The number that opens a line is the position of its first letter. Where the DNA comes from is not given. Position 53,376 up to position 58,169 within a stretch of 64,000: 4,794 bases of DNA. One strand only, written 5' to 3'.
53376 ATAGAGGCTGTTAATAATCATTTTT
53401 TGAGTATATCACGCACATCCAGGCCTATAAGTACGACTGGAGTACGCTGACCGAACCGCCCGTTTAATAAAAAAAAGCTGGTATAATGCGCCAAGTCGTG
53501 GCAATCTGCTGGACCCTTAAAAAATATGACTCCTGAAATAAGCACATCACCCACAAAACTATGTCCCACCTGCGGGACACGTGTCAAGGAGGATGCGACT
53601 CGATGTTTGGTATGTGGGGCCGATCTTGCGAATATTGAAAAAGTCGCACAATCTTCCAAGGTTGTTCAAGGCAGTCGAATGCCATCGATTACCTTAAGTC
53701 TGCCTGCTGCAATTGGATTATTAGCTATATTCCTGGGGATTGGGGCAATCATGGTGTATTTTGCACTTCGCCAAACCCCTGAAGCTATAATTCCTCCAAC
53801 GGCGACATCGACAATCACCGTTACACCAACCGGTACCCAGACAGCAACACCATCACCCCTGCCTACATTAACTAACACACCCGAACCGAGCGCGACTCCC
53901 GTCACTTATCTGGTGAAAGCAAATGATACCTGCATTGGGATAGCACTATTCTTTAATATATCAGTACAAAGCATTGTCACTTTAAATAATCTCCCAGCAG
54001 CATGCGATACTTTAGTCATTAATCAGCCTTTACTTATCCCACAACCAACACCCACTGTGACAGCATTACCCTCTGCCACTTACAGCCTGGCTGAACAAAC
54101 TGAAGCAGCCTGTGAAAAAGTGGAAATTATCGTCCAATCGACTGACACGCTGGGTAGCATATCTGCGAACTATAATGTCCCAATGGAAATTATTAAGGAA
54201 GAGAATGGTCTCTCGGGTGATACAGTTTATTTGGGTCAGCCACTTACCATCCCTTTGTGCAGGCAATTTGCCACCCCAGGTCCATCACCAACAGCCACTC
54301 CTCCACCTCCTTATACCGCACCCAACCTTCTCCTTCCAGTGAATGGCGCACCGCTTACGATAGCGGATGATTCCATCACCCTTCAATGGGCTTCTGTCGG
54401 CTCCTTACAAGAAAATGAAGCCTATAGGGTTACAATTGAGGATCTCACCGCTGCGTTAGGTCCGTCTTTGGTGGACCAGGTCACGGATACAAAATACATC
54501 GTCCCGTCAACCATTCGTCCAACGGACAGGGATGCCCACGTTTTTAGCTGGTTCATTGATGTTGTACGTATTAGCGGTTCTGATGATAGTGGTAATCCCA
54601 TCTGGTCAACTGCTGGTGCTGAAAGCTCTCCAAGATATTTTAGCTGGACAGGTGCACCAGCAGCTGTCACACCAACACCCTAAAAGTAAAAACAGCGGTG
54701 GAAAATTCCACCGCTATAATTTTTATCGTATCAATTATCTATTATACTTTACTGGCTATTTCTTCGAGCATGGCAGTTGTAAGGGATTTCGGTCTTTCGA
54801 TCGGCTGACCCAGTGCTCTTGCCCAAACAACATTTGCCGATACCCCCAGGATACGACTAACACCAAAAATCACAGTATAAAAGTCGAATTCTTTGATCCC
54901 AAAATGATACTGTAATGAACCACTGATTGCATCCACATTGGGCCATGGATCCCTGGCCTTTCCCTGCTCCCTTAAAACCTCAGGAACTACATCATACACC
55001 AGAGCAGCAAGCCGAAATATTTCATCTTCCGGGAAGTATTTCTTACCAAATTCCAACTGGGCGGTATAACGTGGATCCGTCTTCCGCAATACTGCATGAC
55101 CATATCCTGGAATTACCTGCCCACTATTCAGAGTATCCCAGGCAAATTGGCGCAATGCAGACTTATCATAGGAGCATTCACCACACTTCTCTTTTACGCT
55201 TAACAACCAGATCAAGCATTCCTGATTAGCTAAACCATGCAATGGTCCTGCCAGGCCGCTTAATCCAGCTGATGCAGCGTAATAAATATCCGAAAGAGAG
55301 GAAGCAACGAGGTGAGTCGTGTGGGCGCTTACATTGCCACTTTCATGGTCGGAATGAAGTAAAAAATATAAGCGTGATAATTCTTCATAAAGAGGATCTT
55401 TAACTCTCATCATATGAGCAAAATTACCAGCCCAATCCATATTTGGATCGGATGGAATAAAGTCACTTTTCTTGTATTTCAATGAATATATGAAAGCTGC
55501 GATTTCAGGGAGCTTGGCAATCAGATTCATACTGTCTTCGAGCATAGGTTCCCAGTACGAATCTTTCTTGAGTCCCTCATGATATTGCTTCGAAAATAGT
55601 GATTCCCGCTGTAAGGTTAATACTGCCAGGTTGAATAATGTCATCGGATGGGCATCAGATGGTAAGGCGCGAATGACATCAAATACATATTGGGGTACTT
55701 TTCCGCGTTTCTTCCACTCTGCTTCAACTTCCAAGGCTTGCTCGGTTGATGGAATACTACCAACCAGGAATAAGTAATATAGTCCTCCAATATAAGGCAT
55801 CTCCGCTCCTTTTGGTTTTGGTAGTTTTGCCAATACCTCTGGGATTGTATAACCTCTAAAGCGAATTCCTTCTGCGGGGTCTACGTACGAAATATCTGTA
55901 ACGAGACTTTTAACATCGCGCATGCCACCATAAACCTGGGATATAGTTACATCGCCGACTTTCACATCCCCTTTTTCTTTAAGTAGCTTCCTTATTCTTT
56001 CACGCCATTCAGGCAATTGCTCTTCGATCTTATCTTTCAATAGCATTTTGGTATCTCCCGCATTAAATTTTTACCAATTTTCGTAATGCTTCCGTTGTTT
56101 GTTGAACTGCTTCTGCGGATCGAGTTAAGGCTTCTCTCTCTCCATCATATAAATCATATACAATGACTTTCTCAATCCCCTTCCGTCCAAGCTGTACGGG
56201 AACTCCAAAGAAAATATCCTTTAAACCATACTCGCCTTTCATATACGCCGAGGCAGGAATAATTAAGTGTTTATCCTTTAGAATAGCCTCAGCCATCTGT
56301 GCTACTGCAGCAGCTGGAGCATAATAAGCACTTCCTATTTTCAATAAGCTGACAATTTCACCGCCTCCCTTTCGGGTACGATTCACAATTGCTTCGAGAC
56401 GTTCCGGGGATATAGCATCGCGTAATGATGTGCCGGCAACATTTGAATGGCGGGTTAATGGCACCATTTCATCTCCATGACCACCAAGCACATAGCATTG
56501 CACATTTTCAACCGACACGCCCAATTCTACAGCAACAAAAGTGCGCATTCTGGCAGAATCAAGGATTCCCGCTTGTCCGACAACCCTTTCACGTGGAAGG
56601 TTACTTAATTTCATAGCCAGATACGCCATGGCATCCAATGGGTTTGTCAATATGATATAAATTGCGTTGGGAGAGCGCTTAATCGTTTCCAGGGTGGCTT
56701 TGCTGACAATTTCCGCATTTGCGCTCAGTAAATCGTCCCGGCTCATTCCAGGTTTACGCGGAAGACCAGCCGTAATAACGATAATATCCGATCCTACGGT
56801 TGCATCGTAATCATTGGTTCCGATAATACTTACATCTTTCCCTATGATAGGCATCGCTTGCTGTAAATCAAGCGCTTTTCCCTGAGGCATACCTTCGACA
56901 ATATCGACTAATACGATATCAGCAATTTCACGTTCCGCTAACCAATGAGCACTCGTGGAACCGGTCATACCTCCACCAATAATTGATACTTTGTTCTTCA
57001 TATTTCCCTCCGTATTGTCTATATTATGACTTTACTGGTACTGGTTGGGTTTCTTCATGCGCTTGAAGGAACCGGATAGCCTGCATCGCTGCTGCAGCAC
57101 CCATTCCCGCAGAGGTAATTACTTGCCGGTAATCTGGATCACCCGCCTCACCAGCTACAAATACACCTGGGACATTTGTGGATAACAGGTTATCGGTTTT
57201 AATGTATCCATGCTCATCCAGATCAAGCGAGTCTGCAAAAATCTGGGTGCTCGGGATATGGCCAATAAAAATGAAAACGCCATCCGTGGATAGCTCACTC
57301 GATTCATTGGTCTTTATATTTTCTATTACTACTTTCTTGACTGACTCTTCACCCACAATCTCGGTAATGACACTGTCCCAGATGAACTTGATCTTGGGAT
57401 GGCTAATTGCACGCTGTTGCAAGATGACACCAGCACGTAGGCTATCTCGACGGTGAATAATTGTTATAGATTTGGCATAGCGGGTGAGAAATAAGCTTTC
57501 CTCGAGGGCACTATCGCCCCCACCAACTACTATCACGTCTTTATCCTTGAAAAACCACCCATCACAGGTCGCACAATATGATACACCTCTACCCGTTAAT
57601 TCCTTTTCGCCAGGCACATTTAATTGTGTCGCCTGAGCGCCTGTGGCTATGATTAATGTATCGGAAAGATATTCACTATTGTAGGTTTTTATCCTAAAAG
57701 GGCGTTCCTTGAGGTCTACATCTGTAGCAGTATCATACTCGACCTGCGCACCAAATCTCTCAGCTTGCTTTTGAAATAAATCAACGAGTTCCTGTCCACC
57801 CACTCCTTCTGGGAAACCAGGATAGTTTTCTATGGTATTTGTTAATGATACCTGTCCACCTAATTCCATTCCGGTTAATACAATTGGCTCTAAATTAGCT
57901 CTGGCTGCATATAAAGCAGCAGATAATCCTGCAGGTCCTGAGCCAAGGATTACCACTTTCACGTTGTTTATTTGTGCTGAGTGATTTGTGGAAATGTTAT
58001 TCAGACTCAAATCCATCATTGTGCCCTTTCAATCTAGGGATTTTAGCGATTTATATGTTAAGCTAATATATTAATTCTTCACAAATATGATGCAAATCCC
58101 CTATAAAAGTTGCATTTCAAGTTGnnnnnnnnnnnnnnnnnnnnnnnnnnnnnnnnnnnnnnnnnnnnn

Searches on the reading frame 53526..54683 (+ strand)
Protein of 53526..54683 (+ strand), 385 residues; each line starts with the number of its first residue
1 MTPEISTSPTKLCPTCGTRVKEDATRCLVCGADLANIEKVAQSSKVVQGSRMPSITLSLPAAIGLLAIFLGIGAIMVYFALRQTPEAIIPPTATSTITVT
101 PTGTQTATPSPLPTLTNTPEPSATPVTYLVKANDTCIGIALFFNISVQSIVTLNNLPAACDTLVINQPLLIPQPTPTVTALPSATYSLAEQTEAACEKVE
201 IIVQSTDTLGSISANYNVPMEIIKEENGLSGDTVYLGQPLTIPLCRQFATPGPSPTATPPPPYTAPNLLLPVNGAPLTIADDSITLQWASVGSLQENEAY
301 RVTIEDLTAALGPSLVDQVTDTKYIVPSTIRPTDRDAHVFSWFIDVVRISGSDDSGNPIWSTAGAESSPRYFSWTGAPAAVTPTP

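Call 9: search_protein_families(library=pfam, proteins=[window:53526-54683:+])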
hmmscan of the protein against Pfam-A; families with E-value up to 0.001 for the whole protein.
window:53526-54683:+ (385 aa): 5 families
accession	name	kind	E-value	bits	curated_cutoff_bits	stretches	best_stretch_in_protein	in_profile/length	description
PF01476.26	LysM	-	7.6e-20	71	20.9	2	202-243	2-43/43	LysM domain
PF23473.1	LysM3_LYK4_5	-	4.1e-11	43.2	29.3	1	127-172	4-47/48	LYK4/5 LysM3 domain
PF23446.1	LysM1_NFP_LYK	-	1.2e-05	26.5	36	1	126-172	6-54/60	NFP/LYK LysM1 domain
PF13240.11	Zn_Ribbon_1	-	2.8e-05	24.2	25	1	13-34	2-23/23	zinc-ribbon domain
PF23462.1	LysM3_NFP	-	7.3e-05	23.6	28.1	0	126-172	3-47/48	NFP LysM3 domain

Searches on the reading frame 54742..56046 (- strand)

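Call 9: search_protein_families(library=pfam, proteins=[window:54742-56046:-])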
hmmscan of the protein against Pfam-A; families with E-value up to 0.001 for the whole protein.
window:54742-56046:- (434 aa): 1 family
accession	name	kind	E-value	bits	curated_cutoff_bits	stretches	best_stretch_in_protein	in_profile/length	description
PF00285.26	Citrate_synt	-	3.3e-93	313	27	1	41-420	1-357/357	Citrate synthase, C-terminal domain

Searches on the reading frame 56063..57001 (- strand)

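Call 9: search_protein_families(library=pfam, proteins=[window:56063-57001:-])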
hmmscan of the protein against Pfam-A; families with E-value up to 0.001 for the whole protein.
window:56063-57001:- (312 aa): 3 families
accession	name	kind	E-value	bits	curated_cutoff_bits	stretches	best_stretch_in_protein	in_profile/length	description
PF00056.29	Ldh_1_N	-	3.6e-38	131.2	27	1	4-142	2-141/141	lactate/malate dehydrogenase, NAD binding domain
PF02866.23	Ldh_1_C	-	2e-32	113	22.6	1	147-303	3-167/174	lactate/malate dehydrogenase, alpha/beta C-terminal domain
PF01266.30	DAO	-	0.0008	19.5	27.9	0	5-33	2-29/353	FAD dependent oxidoreductase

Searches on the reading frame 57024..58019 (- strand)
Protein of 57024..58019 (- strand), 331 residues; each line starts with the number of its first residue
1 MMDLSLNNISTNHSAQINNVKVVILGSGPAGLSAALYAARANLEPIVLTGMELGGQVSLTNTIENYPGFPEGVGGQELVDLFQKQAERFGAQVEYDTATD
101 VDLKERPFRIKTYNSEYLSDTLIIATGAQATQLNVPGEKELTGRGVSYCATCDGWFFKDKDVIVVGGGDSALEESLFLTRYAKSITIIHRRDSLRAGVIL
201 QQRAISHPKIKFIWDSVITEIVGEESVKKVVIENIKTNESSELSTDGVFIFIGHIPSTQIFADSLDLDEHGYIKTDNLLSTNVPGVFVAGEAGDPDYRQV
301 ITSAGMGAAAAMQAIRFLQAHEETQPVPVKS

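Call 9: search_protein_families(library=pfam, proteins=[window:57024-58019:-])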
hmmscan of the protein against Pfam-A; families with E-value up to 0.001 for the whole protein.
window:57024-58019:- (331 aa): 10 families
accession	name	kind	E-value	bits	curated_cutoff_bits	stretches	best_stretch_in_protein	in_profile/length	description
PF07992.20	Pyr_redox_2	-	1.5e-53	182.6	26.1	1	21-304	2-288/291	Pyridine nucleotide-disulphide oxidoreductase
PF13738.12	Pyr_redox_3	-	8.3e-26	91.4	30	1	74-290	79-305/305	Pyridine nucleotide-disulphide oxidoreductase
PF00070.33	Pyr_redox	-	3.1e-16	60.1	22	1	162-233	2-80/82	Pyridine nucleotide-disulphide oxidoreductase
PF03486.20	HI0933_like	-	4.2e-09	36.7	50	0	21-51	2-32/244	HI0933-like protein Rossmann domain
PF01266.30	DAO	-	3.9e-06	27.1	27.9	0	21-56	1-37/353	FAD dependent oxidoreductase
PF01946.23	Thi4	-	4.3e-06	26.6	26.2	0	15-48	13-47/235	Thi4 family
PF00890.30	FAD_binding_2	-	1.5e-05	24.8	20.4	1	22-53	2-33/414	FAD binding domain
PF12831.13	FAD_oxidored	-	7.8e-05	22.6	27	0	22-65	2-48/416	FAD dependent oxidoreductase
PF13450.12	NAD_binding_8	-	0.00038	21.1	21.9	0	24-60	1-38/68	NAD(P)-binding Rossmann-like domain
PF01494.25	FAD_binding_3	-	0.00065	19.5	22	0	20-41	2-23/349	FAD binding domain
